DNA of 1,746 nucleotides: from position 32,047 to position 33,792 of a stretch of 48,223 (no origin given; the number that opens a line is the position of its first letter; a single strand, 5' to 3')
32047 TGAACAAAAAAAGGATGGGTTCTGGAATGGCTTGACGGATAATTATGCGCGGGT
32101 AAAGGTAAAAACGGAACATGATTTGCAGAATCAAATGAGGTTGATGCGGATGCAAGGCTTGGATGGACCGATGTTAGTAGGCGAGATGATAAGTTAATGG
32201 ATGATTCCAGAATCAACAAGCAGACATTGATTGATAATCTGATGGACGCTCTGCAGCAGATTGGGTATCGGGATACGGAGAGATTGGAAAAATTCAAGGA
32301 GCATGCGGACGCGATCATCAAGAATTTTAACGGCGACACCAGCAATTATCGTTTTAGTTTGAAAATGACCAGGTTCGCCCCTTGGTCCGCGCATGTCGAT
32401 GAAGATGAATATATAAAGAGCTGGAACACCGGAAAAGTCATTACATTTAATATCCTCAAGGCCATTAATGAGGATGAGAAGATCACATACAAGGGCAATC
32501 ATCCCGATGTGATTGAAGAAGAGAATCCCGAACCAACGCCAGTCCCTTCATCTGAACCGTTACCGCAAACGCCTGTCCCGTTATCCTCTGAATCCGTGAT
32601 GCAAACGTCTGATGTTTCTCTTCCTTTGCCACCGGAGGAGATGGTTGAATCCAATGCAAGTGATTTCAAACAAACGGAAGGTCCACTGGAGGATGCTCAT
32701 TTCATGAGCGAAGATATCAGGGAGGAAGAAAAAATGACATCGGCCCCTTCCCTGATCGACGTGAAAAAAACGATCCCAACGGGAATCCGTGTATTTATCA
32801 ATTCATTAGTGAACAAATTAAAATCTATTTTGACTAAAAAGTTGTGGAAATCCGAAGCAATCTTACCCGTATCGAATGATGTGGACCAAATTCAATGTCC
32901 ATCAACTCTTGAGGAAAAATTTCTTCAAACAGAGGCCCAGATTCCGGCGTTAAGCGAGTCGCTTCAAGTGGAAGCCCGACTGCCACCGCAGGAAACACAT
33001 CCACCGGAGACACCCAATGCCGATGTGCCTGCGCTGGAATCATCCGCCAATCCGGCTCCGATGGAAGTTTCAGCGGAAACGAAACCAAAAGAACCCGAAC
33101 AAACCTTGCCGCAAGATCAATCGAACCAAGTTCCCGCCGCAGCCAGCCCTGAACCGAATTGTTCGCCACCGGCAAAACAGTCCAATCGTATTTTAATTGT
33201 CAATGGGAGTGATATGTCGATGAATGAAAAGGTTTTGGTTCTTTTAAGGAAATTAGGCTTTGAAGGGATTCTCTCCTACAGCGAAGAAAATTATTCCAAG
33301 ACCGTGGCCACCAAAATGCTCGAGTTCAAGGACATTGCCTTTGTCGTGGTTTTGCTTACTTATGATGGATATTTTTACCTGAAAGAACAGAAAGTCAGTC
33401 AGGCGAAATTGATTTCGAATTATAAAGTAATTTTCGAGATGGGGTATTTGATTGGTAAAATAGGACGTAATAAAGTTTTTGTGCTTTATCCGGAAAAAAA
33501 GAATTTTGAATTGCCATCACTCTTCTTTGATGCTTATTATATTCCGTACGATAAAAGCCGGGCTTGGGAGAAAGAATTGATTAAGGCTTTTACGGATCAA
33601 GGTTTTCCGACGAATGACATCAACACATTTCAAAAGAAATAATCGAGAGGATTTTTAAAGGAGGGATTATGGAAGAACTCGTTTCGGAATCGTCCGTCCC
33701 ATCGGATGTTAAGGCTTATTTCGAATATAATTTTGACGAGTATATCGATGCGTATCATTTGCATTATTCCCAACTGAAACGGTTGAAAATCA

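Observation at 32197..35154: Two paralogous CAP12/Pycsar-type TIR-like proteins bracketing a YcxB-like membrane protein, with no cyclase or known sensor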

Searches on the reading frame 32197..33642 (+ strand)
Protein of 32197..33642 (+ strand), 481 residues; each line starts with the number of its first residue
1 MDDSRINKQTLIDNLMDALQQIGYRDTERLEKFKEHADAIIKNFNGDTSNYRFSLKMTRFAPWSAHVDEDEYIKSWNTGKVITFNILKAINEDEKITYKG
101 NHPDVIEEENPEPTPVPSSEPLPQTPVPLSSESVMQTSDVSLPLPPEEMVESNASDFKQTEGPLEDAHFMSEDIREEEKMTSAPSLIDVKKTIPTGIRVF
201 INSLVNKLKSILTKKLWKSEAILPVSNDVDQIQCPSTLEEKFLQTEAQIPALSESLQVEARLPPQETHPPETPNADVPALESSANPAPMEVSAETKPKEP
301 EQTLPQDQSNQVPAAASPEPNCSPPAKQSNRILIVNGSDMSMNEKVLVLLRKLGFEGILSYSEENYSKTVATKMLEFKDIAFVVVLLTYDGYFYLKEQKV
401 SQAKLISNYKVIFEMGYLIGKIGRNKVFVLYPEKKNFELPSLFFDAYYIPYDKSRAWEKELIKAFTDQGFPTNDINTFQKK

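Call 3: search_protein_families(library=pfam, proteins=[window:32197-33642:+], max_evalue=0.1)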
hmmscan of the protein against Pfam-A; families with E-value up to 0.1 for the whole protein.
window:32197-33642:+ (481 aa): 1 family
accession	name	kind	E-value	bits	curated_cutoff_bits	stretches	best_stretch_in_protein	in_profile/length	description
PF10137.14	CAP12-PCTIR_TIR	-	1e-14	55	24.7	1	331-452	1-118/119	CAP12/Pycsar effector protein, TIR domain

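Call 4: search_protein_families(library=padloc, proteins=[window:32197-33642:+], max_evalue=1)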
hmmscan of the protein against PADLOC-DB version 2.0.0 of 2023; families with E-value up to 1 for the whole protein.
window:32197-33642:+ (481 aa): 10 families
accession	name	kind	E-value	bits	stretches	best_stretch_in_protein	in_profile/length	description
PDLC05005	PDC-S35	-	8e-32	109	2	316-471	105-256/264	-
PDLC05007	PDC-S35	-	3.4e-28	97.1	1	317-472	121-272/278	-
PDLC05004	PDC-S35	-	8.7e-25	85.8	1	325-470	115-257/265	-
PDLC05006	PDC-S35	-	5.8e-21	72.9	1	314-471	67-225/231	-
PDLC05003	PDC-S35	-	1e-18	65.8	1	306-474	65-237/245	-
PDLC00731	Effector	-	1.5e-08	32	1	382-455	210-279/306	TIR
PDLC02371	PycTIR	-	5.3e-08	30.6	1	375-463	199-272/288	-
PDLC00732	Effector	-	0.00024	18.1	1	381-441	205-261/301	TIR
PDLC00729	Effector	-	0.00049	17.6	1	381-443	58-114/310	TIR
PDLC01260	Csm2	-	0.019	14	1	7-41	46-79/86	CAS-III-A; effector_SS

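Call 5: search_protein_families(library=ncbifam, proteins=[window:32197-33642:+], max_evalue=1)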
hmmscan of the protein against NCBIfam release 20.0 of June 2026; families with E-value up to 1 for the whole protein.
window:32197-33642:+ (481 aa): 1 family
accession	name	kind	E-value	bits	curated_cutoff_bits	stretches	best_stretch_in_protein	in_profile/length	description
NF050172.1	CDNTAsCap12CFB2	equivalog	0.0029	16.9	450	1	380-452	55-121/312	CBASS system CD-NTase-associated NAD(+) hydrolase Cap12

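Call 14: find_homologous_proteins(query=window:32197-33642:+)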
Query window:32197-33642:+ (481 aa): 6 proteins with E <= 0.001 among 8000 candidates.
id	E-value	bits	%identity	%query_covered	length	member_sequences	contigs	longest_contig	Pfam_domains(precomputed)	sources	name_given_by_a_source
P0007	0.0e+0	1067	100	100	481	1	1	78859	PF10137.15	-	-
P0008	2.7e-76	276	48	44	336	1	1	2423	PF10137.15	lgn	-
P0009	1.4e-73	267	49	37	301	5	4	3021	PF10137.15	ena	-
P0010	9.5e-59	218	34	96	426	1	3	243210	PF10137.15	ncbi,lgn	-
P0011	5.6e-13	67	34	29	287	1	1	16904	PF10137.15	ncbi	ncbi:TIR domain-containing protein [Myroides sp. LJL116]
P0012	2.0e-9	55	34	29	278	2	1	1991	PF10137.15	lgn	-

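Call 16: find_encoding_contigs(protein=P0010, flank=10000, max_places=3)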
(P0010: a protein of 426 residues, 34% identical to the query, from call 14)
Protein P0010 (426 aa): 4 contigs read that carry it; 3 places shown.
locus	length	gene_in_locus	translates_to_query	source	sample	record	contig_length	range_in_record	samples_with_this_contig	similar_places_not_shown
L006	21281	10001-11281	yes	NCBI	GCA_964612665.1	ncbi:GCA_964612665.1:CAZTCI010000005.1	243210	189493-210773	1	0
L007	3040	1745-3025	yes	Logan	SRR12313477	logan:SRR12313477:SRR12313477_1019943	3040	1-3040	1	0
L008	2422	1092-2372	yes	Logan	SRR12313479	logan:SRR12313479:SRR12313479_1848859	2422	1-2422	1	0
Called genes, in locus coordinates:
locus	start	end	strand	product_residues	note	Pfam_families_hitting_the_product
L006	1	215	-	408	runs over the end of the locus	PF00375:SDF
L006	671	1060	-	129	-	PF13650:Asp_protease_2 (weak), PF13975:gag-asp_proteas (weak)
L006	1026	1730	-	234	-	PF00174:Oxidored_molyb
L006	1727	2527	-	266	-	PF01061:ABC2_membrane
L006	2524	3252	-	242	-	PF00005:ABC_tran, PF13304:AAA_21 (faint)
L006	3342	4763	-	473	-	PF07992:Pyr_redox_2, PF13738:Pyr_redox_3 (weak), PF00070:Pyr_redox, PF02852:Pyr_redox_dim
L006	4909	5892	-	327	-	PF01207:Dus, PF00977:His_biosynth (weak)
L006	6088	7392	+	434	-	PF02885:Glycos_trans_3N (faint)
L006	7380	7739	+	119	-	PF04241:DUF423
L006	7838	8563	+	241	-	-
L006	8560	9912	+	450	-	PF00919:UPF0004, PF04055:Radical_SAM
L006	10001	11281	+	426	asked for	PF10137:CAP12-PCTIR_TIR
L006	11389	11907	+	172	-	PF14317:YcxB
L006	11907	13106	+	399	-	PF10137:CAP12-PCTIR_TIR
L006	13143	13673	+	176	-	-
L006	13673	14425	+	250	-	PF06764:DUF1223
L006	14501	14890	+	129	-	PF07963:N_methyl, PF16732:ComP_DUS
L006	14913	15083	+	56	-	PF13396:PLDc_N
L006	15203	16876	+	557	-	PF00801:PKD, PF18911:PKD_4, PF00801:PKD, PF18911:PKD_4, PF00801:PKD, PF18911:PKD_4, PF18911:PKD_4, PF00801:PKD, +7 more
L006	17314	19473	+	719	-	PF00270:DEAD, PF00271:Helicase_C, PF16124:RecQ_Zn_bind, PF09382:RQC, PF00570:HRDC, PF14493:HTH_40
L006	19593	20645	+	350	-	PF21320:WHD_Rv2258c, PF13489:Methyltransf_23, PF01209:Ubie_methyltran (weak), PF08704:GCD14 (weak), PF13649:Methyltransf_25, PF13847:Methyltransf_31, PF08241:Methyltransf_11, PF08242:Methyltransf_12, +1 more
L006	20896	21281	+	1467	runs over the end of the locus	PF00270:DEAD, PF04851:ResIII (weak), PF00271:Helicase_C, PF22590:Cas3-like_C_2 (weak), PF19306:WHD_Lhr, PF08494:DEAD_assoc, PF23235:WHD_3rd_Lhr, PF23234:WHD_4th_Lhr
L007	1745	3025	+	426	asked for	PF10137:CAP12-PCTIR_TIR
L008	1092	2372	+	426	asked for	PF10137:CAP12-PCTIR_TIR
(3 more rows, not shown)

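Call 25: search_protein_families(library=padloc, proteins=[P0011, P0009], max_evalue=1)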
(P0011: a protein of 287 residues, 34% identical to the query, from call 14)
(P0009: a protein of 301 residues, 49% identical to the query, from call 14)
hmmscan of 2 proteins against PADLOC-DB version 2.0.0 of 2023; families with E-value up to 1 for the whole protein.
P0011 (287 aa): 9 families
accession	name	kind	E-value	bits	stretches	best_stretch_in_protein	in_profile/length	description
PDLC05007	PDC-S35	-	1.3e-121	403.5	1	7-285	1-277/278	-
PDLC05004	PDC-S35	-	1.6e-90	301.3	1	7-285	1-264/265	-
PDLC05005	PDC-S35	-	1e-74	249.6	1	63-285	37-262/264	-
PDLC05006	PDC-S35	-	4.4e-51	171.5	1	81-283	27-229/231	-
PDLC05003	PDC-S35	-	2.8e-45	152.8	1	89-285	39-240/245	-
PDLC00729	Effector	-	9.1e-11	39.7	1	183-261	49-124/310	TIR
PDLC00731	Effector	-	1.4e-09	35.3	1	177-264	193-280/306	TIR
PDLC00732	Effector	-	3.7e-06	24.1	1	176-267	188-279/301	TIR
PDLC02371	PycTIR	-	2.1e-05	22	1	165-267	177-267/288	-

P0009 (301 aa): 10 families
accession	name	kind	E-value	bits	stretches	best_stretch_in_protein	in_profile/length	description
PDLC05005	PDC-S35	-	2.4e-36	123.8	2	142-299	104-257/264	-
PDLC05007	PDC-S35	-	3.4e-28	97.1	1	138-300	115-273/278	-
PDLC05004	PDC-S35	-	1.9e-23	81.4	1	148-300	111-260/265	-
PDLC05006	PDC-S35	-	2.3e-21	74.3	1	141-299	67-226/231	-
PDLC05003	PDC-S35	-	2.1e-17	61.5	1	138-296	78-232/245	-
PDLC02371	PycTIR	-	1.1e-09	36.1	1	198-298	195-281/288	-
PDLC00731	Effector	-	1.7e-09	35.1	1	204-289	205-284/306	TIR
PDLC00729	Effector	-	3.3e-06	24.7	1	203-291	53-133/310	TIR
PDLC00732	Effector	-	1.6e-05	22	1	204-279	201-272/301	TIR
PDLC00306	PtuA1|PtuA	-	0.014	13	1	11-86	195-273/274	AAA ATPase domain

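Call 29: find_encoding_contigs(protein=P0009, flank=5000, max_places=5)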
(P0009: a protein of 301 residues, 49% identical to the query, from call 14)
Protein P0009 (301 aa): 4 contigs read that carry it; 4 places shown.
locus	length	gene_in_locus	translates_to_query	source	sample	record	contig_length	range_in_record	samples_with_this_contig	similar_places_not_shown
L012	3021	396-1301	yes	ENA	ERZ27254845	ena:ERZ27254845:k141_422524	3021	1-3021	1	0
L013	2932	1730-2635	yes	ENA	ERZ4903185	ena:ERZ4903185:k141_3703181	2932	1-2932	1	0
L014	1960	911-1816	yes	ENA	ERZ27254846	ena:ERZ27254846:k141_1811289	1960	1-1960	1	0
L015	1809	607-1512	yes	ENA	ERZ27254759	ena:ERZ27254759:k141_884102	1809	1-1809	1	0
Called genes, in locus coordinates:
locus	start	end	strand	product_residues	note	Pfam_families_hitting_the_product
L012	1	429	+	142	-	?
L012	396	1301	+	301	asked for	PF10137:CAP12-PCTIR_TIR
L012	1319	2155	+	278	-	PF10137:CAP12-PCTIR_TIR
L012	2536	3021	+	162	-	?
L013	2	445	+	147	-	?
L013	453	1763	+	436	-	PF00919:UPF0004, PF04055:Radical_SAM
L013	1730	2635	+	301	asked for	PF10137:CAP12-PCTIR_TIR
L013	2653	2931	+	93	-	?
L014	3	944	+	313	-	?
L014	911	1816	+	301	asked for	PF10137:CAP12-PCTIR_TIR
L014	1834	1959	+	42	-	?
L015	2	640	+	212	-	?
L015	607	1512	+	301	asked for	PF10137:CAP12-PCTIR_TIR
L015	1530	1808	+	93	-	?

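Call 30: find_encoding_contigs(protein=P0008, flank=5000, max_places=3)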
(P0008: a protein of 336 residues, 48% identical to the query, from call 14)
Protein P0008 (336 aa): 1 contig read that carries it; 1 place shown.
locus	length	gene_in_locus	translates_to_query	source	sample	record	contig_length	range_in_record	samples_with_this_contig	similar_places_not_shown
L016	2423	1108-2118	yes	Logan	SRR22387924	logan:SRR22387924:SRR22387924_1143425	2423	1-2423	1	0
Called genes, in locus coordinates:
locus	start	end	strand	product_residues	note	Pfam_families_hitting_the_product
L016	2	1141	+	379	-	?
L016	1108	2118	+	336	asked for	PF10137:CAP12-PCTIR_TIR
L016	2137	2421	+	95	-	?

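Call 34: search_solved_structures(query=window:32197-33642:+, max_evalue=1, show_alignments=2)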
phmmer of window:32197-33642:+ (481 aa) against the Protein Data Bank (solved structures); distinct sequences matched with E-value up to 1: 1.
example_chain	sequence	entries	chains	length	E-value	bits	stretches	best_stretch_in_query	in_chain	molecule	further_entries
6wvs_A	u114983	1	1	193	0.018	17.2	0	326-363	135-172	DeNovoTIM15 hyperstable de novo TIM barrel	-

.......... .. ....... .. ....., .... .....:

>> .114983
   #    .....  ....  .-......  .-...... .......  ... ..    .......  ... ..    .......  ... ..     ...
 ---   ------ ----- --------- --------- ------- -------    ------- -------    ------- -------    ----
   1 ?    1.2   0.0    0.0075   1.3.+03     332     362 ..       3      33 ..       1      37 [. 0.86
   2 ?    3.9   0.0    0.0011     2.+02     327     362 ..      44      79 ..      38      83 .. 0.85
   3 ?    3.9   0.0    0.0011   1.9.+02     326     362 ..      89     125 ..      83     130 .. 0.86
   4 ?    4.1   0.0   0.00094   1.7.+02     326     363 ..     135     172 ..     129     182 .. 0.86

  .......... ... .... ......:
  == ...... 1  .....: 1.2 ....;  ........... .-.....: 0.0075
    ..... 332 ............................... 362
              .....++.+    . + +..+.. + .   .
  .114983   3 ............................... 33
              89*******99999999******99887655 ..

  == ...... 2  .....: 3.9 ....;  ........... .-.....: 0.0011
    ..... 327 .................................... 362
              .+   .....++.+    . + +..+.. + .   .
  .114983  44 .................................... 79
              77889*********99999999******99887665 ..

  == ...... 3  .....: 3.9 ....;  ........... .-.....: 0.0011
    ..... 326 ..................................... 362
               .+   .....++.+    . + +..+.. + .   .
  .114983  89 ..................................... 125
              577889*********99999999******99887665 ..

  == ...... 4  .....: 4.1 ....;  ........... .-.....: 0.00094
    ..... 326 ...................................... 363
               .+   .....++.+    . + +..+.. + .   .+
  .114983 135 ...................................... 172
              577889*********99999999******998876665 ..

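Call 61: predict_structure(alignment_id=A3)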
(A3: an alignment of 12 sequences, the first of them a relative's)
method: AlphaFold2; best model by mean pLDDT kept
length: 481 residues; sequences in the alignment: 12
mean_pLDDT: 65.5   pTM: 0.47
mean pLDDT of the five models: 65.5, 63.4, 61.7, 61.6, 59.4
residues with pLDDT >= 90: 102; 70-90: 140; 50-70: 51; < 50: 188
segments of 3 or more residues with pLDDT < 50: 104-111, 129-142, 147-162, 164-192, 219-287, 289-324, 479-481
pLDDT, mean of each block of 10 residues (from residue 1): 69 96 87 93 91 89 73 90 96 85 49 51 51 44 48 38 41 36 40 66 80 57 39 35 30 30 37 37 35 37 38 43 56 88 91 88 80 86 90 80 85 91 91 86 78 89 86 53 41
secondary structure, 60 per line:
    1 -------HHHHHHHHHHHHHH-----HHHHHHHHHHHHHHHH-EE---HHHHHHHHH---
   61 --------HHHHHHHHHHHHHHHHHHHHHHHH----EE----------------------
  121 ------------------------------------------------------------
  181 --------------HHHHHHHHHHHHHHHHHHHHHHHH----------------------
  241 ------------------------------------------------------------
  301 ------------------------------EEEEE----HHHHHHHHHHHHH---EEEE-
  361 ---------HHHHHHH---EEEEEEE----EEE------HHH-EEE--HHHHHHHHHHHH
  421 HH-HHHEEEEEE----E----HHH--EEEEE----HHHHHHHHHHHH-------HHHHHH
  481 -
elements in order: H8-21 H27-42 H49-57 H69-92 H195-218 E331-335 H340-352 E356-359 H370-376 E380-386 E391-393 E404-406 H409-422 E427-432 E447-451 H456-467 H475-480

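Call 64: fold_search(model_id=the predicted structure, library=pdb)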
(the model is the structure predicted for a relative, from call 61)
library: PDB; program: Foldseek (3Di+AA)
matches with E <= 10: 1231; with E <= 0.001: 9
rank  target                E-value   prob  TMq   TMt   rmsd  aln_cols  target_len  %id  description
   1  9lmq_D                2.6e-05  1.00  0.23  0.34   5.7       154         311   19  Cryo-EM structure of TIR-STING/c-di-GMP complex (released 2025-08-27)
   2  9lmq_B                1.5e-04  1.00  0.23  0.34   5.8       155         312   19  Cryo-EM structure of TIR-STING/c-di-GMP complex (released 2025-08-27)
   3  9lmq_A                2.0e-04  1.00  0.22  0.33   5.5       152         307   18  Cryo-EM structure of TIR-STING/c-di-GMP complex (released 2025-08-27)
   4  9lmr_A                2.4e-04  1.00  0.23  0.34   5.9       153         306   18  Cryo-EM structure of TIR-STING/c-di-GMP complex fiber (released 2025-08-27)
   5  9lmr_B                2.6e-04  1.00  0.23  0.35   5.6       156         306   17  Cryo-EM structure of TIR-STING/c-di-GMP complex fiber (released 2025-08-27)
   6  9lmr_C                6.4e-04  1.00  0.23  0.35   5.8       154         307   18  Cryo-EM structure of TIR-STING/c-di-GMP complex fiber (released 2025-08-27)
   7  8yym_A                6.4e-04  1.00  0.22  0.66   4.6       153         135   16  Cryo-EM structure of cylindrical fiber of MyD88 TIR (released 2025-03-26)
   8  7un8_A                6.8e-04  1.00  0.22  0.35   4.0       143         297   15  SfSTING with c-di-GMP single fiber (released 2022-07-27)
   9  7un8_E                8.2e-04  1.00  0.21  0.32   4.6       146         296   15  SfSTING with c-di-GMP single fiber (released 2022-07-27)
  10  7beq                  1.0e-03  1.00  0.22  0.66   5.5       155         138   13  MicroED structure of the MyD88 TIR domain higher-order assembly (released 2021-03-10)
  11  7cm7_A                1.5e-03  1.00  0.21  0.17   6.1       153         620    9  NAD+-bound Sarm1 E642A in the self-inhibited state (released 2020-10-21)
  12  9mw1_B                1.5e-03  1.00  0.20  0.61   5.8       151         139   11  Structure of SARM1 TIR domain bound to G8758 (released 2026-02-04)
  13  8spo_E                1.6e-03  1.00  0.21  0.26   6.4       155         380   15  Tetramerized activation of MapSPARTA bound with NAD+ (released 2023-08-23)
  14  8w8m_1A               1.7e-03  1.00  0.21  0.60   6.9       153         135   16  Cryo-EM structure of helical filament of MyD88 TIR (released 2024-09-04)
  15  7un8_C                1.8e-03  1.00  0.21  0.33   4.4       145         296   14  SfSTING with c-di-GMP single fiber (released 2022-07-27)
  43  9lmr_F                6.3e-03  1.00  0.23  0.35   5.8       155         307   17  Cryo-EM structure of TIR-STING/c-di-GMP complex fiber (released 2025-08-27)
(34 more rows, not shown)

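Call 65: search_solved_structures(query=A2, max_evalue=1, show_alignments=3)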
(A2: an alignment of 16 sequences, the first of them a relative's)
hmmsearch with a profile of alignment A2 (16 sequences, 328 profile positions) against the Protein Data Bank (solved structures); distinct sequences matched with E-value up to 1: 5.
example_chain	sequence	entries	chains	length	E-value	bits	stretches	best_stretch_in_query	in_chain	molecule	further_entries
9lmq_A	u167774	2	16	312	3.9e-09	39.9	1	179-297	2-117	CD-NTase-associated protein 12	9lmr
7un8_A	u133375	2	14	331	0.0021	21.1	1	179-297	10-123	CD-NTase-associated protein 12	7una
2l82_A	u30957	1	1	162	0.03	17.3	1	180-228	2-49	DESIGNED PROTEIN OR32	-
8jsj_A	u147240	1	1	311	0.06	16.3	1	181-297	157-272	PycTIR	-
3net_A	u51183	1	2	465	0.11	15.5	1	172-246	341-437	Histidyl-tRNA synthetase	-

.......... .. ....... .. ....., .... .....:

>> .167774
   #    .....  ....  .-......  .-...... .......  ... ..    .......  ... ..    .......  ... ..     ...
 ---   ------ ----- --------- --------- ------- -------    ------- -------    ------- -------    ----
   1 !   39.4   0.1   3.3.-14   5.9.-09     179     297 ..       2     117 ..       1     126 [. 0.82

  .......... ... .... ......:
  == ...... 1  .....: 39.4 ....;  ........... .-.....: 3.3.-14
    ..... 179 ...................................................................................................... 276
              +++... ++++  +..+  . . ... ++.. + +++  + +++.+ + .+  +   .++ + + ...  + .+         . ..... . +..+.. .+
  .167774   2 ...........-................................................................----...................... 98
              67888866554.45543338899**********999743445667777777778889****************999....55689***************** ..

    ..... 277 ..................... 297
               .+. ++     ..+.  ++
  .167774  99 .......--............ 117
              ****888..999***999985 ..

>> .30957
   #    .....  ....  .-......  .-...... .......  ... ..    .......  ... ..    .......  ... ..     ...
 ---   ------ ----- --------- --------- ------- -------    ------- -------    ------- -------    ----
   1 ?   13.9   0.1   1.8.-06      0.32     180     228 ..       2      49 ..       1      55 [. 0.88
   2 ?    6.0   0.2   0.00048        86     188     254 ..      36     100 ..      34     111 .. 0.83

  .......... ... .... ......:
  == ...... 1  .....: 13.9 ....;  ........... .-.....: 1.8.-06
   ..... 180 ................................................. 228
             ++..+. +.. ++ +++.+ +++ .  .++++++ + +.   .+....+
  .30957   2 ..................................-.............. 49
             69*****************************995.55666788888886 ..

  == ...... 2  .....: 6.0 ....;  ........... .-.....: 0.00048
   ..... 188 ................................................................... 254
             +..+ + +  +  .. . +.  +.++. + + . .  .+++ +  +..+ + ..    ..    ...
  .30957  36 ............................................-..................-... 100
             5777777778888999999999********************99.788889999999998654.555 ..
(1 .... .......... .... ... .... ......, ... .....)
